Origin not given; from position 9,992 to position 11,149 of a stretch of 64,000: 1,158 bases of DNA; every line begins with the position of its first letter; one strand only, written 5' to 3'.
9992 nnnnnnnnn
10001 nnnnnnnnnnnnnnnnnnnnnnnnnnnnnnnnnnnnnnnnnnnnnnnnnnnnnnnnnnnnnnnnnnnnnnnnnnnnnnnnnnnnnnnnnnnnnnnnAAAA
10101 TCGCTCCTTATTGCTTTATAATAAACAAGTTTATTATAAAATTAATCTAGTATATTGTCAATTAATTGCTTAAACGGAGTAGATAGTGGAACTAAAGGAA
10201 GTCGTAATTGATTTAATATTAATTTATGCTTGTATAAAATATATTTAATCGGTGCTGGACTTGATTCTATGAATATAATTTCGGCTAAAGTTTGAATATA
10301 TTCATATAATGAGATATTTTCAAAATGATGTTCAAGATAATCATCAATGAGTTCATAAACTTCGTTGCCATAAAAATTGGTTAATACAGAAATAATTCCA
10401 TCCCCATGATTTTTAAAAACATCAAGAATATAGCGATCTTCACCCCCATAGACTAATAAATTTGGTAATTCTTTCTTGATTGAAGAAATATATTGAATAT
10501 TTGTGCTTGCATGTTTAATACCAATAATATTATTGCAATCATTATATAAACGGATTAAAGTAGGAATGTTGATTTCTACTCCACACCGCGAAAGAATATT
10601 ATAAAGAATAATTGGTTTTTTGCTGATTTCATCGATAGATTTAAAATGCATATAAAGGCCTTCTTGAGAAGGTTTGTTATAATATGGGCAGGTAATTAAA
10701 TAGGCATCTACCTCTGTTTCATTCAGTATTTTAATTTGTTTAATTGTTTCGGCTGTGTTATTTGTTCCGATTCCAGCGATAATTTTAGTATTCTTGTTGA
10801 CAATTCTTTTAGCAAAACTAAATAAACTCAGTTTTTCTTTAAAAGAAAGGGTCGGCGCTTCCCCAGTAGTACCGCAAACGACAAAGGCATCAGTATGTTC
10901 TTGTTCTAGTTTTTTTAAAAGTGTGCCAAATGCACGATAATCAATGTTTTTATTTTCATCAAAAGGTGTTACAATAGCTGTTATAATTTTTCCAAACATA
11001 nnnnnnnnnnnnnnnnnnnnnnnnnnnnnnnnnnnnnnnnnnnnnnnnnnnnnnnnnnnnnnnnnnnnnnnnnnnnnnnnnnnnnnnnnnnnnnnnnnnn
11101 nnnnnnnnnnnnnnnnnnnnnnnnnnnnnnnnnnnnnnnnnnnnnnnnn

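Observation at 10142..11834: dapA operonically coupled to a degenerate DpaA-like protein, with no DpaB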

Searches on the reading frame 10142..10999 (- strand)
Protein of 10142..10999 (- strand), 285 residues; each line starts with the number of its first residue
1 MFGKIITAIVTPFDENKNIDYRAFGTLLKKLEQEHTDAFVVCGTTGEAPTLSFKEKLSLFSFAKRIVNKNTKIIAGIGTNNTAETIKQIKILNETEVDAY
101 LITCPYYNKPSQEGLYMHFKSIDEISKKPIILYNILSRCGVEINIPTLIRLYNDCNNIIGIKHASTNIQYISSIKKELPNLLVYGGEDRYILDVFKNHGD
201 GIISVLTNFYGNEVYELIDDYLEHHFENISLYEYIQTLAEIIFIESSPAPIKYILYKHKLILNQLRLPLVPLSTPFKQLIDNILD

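Call 3: search_protein_families(library=pfam, proteins=[window:10142-10999:-], max_evalue=1)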
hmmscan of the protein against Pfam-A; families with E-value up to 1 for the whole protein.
window:10142-10999:- (285 aa): 1 family
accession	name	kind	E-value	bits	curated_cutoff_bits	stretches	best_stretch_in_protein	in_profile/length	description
PF00701.28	DHDPS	-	2.4e-67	227.1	22.1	1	2-283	2-285/289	Dihydrodipicolinate synthetase family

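Call 4: search_protein_families(library=ncbifam, proteins=[window:10142-10999:-], max_evalue=1)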
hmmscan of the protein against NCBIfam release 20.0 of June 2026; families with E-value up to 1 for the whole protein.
window:10142-10999:- (285 aa): 8 families
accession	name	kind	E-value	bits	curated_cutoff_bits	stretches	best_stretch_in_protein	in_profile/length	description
TIGR00674.1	dapA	equivalog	1.5e-84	283.2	206.15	1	5-284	2-283/286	4-hydroxy-tetrahydrodipicolinate synthase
TIGR02313.1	HpaI-NOT-DapA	exception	1.8e-46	158.3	396.7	1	6-278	5-280/294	2,4-dihydroxyhept-2-ene-1,7-dioic acid aldolase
NF003164.0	PRK04147.1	equivalog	4e-35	121.5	281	1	4-276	6-279/294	N-acetylneuraminate lyase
NF040954.1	Arch_KDGaldase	equivalog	3.2e-30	105.5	390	1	4-219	2-211/288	bifunctional 2-dehydro-3-deoxy-phosphogluconate/2-dehydro-3-deoxy-6-phosphogalactonate aldolase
TIGR00683.1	nanA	equivalog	1.4e-26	93.5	382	1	5-218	4-217/293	N-acetylneuraminate lyase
NF002958.0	PRK03620.1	subfamily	1.1e-22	80.3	278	1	10-184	19-188/307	5-dehydro-4-deoxyglucarate dehydratase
TIGR03249.1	KdgD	equivalog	1.2e-21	77.1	373.95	1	8-184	15-187/299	5-dehydro-4-deoxyglucarate dehydratase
NF002321.0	PRK01261.1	equivalog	0.011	15.6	287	1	68-131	117-180/229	3-dehydroquinate dehydratase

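Call 57: find_homologous_proteins(query=window:10142-10999:-, max_evalue=1e-60)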
Query window:10142-10999:- (285 aa): 68 proteins with E <= 1e-60 among 8000 candidates.
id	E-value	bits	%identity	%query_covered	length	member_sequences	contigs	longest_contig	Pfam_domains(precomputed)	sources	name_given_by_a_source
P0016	5.3e-173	592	93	100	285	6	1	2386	PF00701.29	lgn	-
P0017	1.5e-170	584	91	100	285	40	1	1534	PF00701.29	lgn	-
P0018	9.0e-169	578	90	100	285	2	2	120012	PF00701.29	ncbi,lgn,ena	-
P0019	8.2e-156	535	83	100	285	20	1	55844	PF00701.29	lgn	-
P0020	3.8e-155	533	83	100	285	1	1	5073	PF00701.29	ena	-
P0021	4.2e-155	533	83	100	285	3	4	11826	PF00701.29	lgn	-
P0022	1.2e-153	528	83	100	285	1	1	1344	PF00701.29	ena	-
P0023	2.4e-152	524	82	100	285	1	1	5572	PF00701.29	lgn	-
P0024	8.8e-150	515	79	100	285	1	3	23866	PF00701.29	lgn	-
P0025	1.1e-133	463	73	100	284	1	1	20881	PF00701.29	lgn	-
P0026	1.3e-131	456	71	100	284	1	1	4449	PF00701.29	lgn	-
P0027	6.2e-131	454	72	100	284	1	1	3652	PF00701.29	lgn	-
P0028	3.3e-130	451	73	100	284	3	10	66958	PF00701.29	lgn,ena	-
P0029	6.5e-130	450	72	100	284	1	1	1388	PF00701.29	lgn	-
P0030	1.3e-129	449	72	100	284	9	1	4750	PF00701.29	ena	-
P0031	1.8e-127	442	71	100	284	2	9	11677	PF00701.29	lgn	-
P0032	5.6e-127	441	71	100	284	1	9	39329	PF00701.29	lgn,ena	-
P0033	7.0e-127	440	71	100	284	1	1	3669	PF00701.29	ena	-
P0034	7.5e-127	440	68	100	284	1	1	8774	PF00701.29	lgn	-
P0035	9.1e-127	440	68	100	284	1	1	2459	PF00701.29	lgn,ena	-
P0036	9.1e-127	440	69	100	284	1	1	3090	PF00701.29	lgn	-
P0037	1.1e-126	440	68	100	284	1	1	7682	PF00701.29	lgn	-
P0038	1.2e-126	440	71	100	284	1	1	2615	PF00701.29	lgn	-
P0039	1.6e-126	439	71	100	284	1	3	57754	PF00701.29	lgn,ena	-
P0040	1.9e-126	439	68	100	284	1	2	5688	PF00701.29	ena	-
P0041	3.9e-126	438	71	100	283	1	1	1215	PF00701.29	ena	-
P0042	6.2e-126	437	67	100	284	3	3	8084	PF00701.29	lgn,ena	-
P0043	7.9e-126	437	71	100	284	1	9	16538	PF00701.29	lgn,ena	-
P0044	1.8e-125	436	68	100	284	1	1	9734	PF00701.29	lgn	-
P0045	3.0e-125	435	69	100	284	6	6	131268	PF00701.29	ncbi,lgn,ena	-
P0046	3.5e-125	435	70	100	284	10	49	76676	PF00701.29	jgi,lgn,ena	-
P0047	4.0e-125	435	69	100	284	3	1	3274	PF00701.29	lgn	-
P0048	2.0e-124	432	70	100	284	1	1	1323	PF00701.29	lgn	-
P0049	3.5e-124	431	70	100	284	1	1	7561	PF00701.29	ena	-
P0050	7.3e-124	430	68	100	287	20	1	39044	PF00701.29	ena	-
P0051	1.1e-123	430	68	100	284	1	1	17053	PF00701.29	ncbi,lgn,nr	ncbi:MAG: 4-hydroxy-tetrahydrodipicolinate synthase [Erysipelotrichaceae bacterium]|nr:4-hydroxy-tet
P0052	3.9e-123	428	67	100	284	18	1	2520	PF00701.29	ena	-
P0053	5.0e-123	428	68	100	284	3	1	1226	PF00701.29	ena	-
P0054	5.2e-123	428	69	100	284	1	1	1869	PF00701.29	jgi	-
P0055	5.3e-123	428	68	100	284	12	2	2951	PF00701.29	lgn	-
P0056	8.5e-123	427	68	100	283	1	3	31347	PF00701.29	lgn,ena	-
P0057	2.2e-122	426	68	100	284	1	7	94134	PF00701.29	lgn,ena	-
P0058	3.3e-122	425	68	100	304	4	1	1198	PF00701.29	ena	-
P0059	3.5e-120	418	66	100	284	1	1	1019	PF00701.29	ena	-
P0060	2.0e-118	413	65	100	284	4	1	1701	PF00701.29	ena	-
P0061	6.6e-107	375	68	88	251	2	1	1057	PF00701.29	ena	-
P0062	4.4e-103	362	71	82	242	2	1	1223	PF00701.29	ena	-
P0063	8.1e-89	316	67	75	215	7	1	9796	PF00701.29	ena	-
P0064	1.4e-88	315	68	73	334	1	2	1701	PF00701.29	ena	-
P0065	1.6e-71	259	43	100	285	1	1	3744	PF00701.29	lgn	-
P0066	1.8e-66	242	44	100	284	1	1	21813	PF00701.29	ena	-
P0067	1.5e-63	233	44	100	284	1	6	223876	PF00701.29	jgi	-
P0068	2.1e-63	232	42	99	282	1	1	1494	PF00701.29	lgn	-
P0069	6.1e-63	231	43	100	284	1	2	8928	PF00701.29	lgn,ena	-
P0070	2.0e-62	229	43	100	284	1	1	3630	PF00701.29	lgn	-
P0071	3.8e-62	228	42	100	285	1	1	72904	PF00701.29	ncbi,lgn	-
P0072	3.8e-62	228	41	100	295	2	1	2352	PF00701.29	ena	-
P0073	1.8e-61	226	41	99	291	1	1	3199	PF00701.29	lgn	-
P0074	2.4e-61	225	42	100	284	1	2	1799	PF00701.29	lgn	-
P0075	2.6e-61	225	42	99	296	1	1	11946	PF00701.29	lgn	-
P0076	2.7e-61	225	42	100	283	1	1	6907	PF00701.29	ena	-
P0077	3.0e-61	225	42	100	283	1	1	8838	PF00701.29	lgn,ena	-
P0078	3.2e-61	225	42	100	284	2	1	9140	PF00701.29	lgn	-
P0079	4.4e-61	225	42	100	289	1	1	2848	PF00701.29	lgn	-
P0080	5.8e-61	224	42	100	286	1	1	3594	PF00701.29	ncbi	ncbi:MAG TPA: 4-hydroxy-tetrahydrodipicolinate synthase [Haloplasmataceae bacterium]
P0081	7.1e-61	224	41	98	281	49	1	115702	PF00701.29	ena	-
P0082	7.2e-61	224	42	100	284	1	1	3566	PF00701.29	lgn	-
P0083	8.5e-61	224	42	98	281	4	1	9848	PF00701.29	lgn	-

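Call 59: find_encoding_contigs(protein=P0025, flank=8000, max_places=1)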
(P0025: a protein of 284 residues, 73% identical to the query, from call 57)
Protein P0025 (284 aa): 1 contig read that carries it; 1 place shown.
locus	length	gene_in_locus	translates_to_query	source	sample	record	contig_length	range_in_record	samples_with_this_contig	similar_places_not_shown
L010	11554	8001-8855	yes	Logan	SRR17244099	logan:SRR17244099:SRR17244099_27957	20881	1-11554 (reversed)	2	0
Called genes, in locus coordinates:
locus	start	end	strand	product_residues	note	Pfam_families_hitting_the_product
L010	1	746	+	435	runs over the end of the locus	PF02386:TrkH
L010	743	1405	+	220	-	PF02254:TrkA_N, PF02080:TrkA_C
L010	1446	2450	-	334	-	-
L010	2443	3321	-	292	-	PF00005:ABC_tran, PF13304:AAA_21 (weak)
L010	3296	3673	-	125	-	PF00392:GntR, PF13730:HTH_36 (weak)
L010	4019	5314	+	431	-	PF13173:AAA_14, PF13635:DUF4143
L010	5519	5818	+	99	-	PF13751:DDE_Tnp_1_6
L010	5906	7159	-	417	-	PF01553:Acyltransferase (weak)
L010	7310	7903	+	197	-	PF00440:TetR_N, PF14278:TetR_C_8 (weak)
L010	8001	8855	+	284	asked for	PF00701:DHDPS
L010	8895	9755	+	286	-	PF11335:DUF3137 (weak)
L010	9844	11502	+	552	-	PF07521:RMMBL (faint), PF17770:RNase_J_C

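Call 60: find_encoding_contigs(protein=P0045, flank=8000, max_places=1)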
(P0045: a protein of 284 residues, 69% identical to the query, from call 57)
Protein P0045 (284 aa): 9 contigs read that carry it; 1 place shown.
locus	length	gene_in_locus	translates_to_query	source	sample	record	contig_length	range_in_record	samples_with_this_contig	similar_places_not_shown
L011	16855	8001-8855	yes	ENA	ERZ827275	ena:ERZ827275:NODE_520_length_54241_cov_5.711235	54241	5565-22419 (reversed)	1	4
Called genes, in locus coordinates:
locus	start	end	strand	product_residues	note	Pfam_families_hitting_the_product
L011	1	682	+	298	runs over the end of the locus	PF11858:DUF3378, PF01351:RNase_HII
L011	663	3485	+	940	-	PF00005:ABC_tran, PF02463:SMC_N (faint), PF02687:FtsX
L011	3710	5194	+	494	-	PF08903:DUF1846, PF20921:DUF1846_C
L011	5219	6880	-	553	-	PF12706:Lactamase_B_2 (weak), PF07521:RMMBL (faint), PF22505:RNase_J_b_CASP (weak), PF17770:RNase_J_C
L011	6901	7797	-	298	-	PF11335:DUF3137 (weak)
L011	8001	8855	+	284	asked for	PF00701:DHDPS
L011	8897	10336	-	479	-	PF01554:MatE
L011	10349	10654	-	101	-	-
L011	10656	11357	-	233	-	PF01479:S4, PF00849:PseudoU_synth_2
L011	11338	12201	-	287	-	PF21302:Zn_ribbon_RlmA, PF01209:Ubie_methyltran, PF13649:Methyltransf_25, PF13847:Methyltransf_31, PF08241:Methyltransf_11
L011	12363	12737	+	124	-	PF01475:FUR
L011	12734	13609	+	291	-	PF11449:ArsP_2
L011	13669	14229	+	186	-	-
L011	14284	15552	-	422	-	PF01553:Acyltransferase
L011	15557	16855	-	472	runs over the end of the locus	PF01554:MatE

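Call 61: find_encoding_contigs(protein=P0051, flank=8000, max_places=1)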
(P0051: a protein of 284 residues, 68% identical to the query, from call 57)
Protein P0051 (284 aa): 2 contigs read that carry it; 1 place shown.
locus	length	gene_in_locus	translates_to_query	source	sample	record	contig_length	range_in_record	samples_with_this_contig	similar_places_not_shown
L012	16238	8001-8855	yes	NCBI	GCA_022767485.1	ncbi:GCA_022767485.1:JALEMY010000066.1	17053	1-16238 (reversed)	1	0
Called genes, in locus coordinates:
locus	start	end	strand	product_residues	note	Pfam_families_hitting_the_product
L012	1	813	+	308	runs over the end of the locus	PF01351:RNase_HII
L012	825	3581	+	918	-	PF00005:ABC_tran, PF02687:FtsX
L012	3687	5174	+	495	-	PF08903:DUF1846, PF20921:DUF1846_C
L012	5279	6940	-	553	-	PF12706:Lactamase_B_2, PF07521:RMMBL (faint), PF22505:RNase_J_b_CASP (weak), PF17770:RNase_J_C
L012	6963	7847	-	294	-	PF11335:DUF3137 (weak)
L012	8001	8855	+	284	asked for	PF00701:DHDPS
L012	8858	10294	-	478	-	PF01554:MatE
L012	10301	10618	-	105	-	-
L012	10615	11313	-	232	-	PF01479:S4, PF00849:PseudoU_synth_2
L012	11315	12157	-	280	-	PF21302:Zn_ribbon_RlmA, PF01209:Ubie_methyltran, PF13847:Methyltransf_31, PF08241:Methyltransf_11, PF13649:Methyltransf_25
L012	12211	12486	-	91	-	-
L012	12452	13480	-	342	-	PF01553:Acyltransferase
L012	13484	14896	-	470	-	PF01943:Polysacc_synt (faint), PF01554:MatE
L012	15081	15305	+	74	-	PF00313:CSD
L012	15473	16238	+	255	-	?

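Call 64: find_encoding_contigs(protein=P0071, flank=6000, max_places=1)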
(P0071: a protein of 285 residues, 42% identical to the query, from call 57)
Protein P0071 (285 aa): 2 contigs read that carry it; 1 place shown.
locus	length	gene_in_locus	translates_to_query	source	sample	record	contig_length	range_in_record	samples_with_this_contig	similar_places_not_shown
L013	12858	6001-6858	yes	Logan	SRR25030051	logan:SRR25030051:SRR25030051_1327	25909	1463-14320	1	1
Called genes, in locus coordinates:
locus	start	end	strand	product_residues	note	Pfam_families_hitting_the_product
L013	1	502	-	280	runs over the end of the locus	-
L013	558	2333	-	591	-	PF13522:GATase_6, PF13537:GATase_7, PF01380:SIS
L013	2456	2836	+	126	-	-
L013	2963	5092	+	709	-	PF01138:RNase_PH, PF03725:RNase_PH_C, PF03726:PNPase, PF01138:RNase_PH, PF00013:KH_1 (weak), PF00575:S1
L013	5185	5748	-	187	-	-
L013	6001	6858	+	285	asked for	PF00701:DHDPS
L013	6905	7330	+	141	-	PF00011:HSP20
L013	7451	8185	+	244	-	PF09335:VTT_dom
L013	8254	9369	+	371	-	PF01743:PolyA_pol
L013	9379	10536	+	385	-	PF01545:Cation_efflux, PF16916:ZT_dimer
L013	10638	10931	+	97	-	-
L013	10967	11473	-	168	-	-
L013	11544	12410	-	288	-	PF02401:LYTB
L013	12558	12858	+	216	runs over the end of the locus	PF01569:PAP2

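Call 65: find_encoding_contigs(protein=P0081, flank=6000, max_places=1)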
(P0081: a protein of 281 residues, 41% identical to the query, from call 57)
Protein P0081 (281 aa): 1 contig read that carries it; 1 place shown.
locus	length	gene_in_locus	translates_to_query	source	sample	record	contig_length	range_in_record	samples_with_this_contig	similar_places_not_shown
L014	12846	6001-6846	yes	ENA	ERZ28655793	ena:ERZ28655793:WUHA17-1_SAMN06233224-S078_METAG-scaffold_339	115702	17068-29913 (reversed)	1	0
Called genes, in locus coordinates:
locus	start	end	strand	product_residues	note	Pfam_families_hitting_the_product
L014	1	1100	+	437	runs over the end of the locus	PF01225:Mur_ligase, PF08245:Mur_ligase_M, PF02875:Mur_ligase_C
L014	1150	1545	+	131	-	-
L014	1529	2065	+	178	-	-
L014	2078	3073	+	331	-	PF00356:LacI, PF00532:Peripla_BP_1, PF13407:Peripla_BP_4, PF13377:Peripla_BP_3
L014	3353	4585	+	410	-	PF00579:tRNA-synt_1b, PF22421:SYY_C-terminal, PF01479:S4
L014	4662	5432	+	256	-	-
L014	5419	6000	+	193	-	PF02441:Flavoprotein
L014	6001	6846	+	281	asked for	PF00701:DHDPS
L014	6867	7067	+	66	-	PF10957:Spore_Cse60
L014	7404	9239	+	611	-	PF12481:DUF3700 (weak), PF13522:GATase_6, PF13537:GATase_7, PF00733:Asn_synthase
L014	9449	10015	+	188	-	-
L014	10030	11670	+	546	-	PF01943:Polysacc_synt, PF03023:MurJ, PF01554:MatE (weak)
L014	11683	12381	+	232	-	PF01479:S4, PF00849:PseudoU_synth_2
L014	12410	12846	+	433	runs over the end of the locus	PF02885:Glycos_trans_3N, PF00591:Glycos_transf_3, PF07831:PYNP_C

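Call 66: search_protein_families(library=ncbifam, proteins=[L014:4662-5432:+, L014:5419-6000:+, L014:6001-6846:+, L013:5185-5748:-], max_evalue=0.01)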
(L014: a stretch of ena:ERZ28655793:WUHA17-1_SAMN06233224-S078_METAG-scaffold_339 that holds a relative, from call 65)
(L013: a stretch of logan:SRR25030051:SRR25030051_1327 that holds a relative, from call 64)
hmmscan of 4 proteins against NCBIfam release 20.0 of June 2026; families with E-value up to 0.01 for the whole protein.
L014:4662-5432:+ (256 aa): 7 families
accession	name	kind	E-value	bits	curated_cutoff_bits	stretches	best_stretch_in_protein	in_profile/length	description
NF006162.0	PRK08306.1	equivalog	6.1e-21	75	261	1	34-251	52-287/297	dipicolinate synthase subunit DpsA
TIGR02853.1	spore_dpaA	equivalog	2.5e-19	69.6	319.65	1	30-248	46-281/287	dipicolinic acid synthetase subunit A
NF004005.0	PRK05476.2-3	equivalog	2.7e-05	23.2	275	1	107-189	186-276/418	adenosylhomocysteinase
NF001309.0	PRK00257.1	equivalog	0.00016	20.8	434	1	114-206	101-205/379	4-phosphoerythronate dehydrogenase PdxB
TIGR00936.1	ahcY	equivalog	0.0026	16.6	497.6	1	107-187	183-269/416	adenosylhomocysteinase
NF004017.0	PRK05479.1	equivalog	0.0056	15.5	336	1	122-164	10-52/337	ketol-acid reductoisomerase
TIGR02964.1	xanthine_xdhC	equivalog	0.0078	15.8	161.6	0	126-163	97-134/246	xanthine dehydrogenase accessory protein XdhC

L014:5419-6000:+ (193 aa): 6 families
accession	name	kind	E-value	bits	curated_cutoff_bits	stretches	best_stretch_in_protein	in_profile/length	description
NF006161.0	PRK08305.1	equivalog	2.6e-66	223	156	1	2-190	3-192/196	dipicolinate synthase subunit B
TIGR02852.1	spore_dpaB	equivalog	6.9e-59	198.3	229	1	5-190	1-187/187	dipicolinate synthase subunit B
TIGR00521.1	coaBC_dfp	equivalog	1e-05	24.8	219.7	1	2-132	1-126/392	bifunctional phosphopantothenoylcysteine decarboxylase/phosphopantothenate--cysteine ligase CoaBC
NF041206.1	VdcB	exception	0.00039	20.1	290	1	18-124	15-118/184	non-oxidative hydroxyarylic acid decarboxylases subunit B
NF004685.0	PRK06029.1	subfamily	0.0015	18.6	188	1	5-125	2-121/187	UbiX family flavin prenyltransferase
TIGR00421.1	ubiX_pad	subfamily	0.0035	17.1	108.9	1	78-124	71-117/181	UbiX family flavin prenyltransferase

L014:6001-6846:+ (281 aa): 7 families
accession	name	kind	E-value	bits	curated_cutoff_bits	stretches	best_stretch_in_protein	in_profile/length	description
TIGR00674.1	dapA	equivalog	6.5e-78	261.5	206.15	1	4-276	2-280/286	4-hydroxy-tetrahydrodipicolinate synthase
TIGR02313.1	HpaI-NOT-DapA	exception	4.4e-46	157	396.7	1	7-273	7-280/294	2,4-dihydroxyhept-2-ene-1,7-dioic acid aldolase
NF003164.0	PRK04147.1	equivalog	1.8e-32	112.8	281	1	2-276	5-284/294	N-acetylneuraminate lyase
TIGR00683.1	nanA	equivalog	1e-28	100.5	382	1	3-203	3-203/293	N-acetylneuraminate lyase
NF040954.1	Arch_KDGaldase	equivalog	1.6e-27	96.6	390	1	3-226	2-222/288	bifunctional 2-dehydro-3-deoxy-phosphogluconate/2-dehydro-3-deoxy-6-phosphogalactonate aldolase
NF002958.0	PRK03620.1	subfamily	1.1e-21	77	278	1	9-184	19-189/307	5-dehydro-4-deoxyglucarate dehydratase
TIGR03249.1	KdgD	equivalog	4.1e-18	65.5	373.95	1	9-183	17-187/299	5-dehydro-4-deoxyglucarate dehydratase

L013:5185-5748:- (187 aa): 0 families

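Call 75: find_encoding_contigs(protein=P0018, flank=3000, max_places=3)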
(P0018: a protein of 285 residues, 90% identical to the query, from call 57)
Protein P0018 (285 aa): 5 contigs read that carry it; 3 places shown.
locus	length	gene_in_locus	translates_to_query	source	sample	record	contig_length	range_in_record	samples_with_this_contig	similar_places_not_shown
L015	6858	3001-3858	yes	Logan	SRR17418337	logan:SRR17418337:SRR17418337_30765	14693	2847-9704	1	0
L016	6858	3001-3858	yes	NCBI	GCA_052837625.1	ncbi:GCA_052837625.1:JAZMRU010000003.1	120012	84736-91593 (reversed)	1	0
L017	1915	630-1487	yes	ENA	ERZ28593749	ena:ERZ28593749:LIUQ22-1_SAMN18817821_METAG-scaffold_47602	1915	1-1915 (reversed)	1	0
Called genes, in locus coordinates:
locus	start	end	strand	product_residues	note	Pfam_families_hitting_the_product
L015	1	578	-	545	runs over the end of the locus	PF06160:EzrA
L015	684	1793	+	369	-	PF04551:GcpE, PF26540:GcpE_C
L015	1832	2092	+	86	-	-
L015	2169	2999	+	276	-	-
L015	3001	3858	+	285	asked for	PF00701:DHDPS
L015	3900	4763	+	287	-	PF11335:DUF3137 (weak)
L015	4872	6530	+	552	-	PF00753:Lactamase_B (weak), PF22505:RNase_J_b_CASP (faint), PF17770:RNase_J_C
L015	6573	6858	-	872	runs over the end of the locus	PF00149:Metallophos (weak)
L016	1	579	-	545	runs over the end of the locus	PF06160:EzrA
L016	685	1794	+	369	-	PF04551:GcpE, PF26540:GcpE_C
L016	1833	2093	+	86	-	-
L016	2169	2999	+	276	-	-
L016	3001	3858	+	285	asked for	PF00701:DHDPS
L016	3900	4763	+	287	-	PF11335:DUF3137 (weak)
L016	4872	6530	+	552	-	PF00753:Lactamase_B (weak), PF17770:RNase_J_C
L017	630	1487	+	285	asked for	PF00701:DHDPS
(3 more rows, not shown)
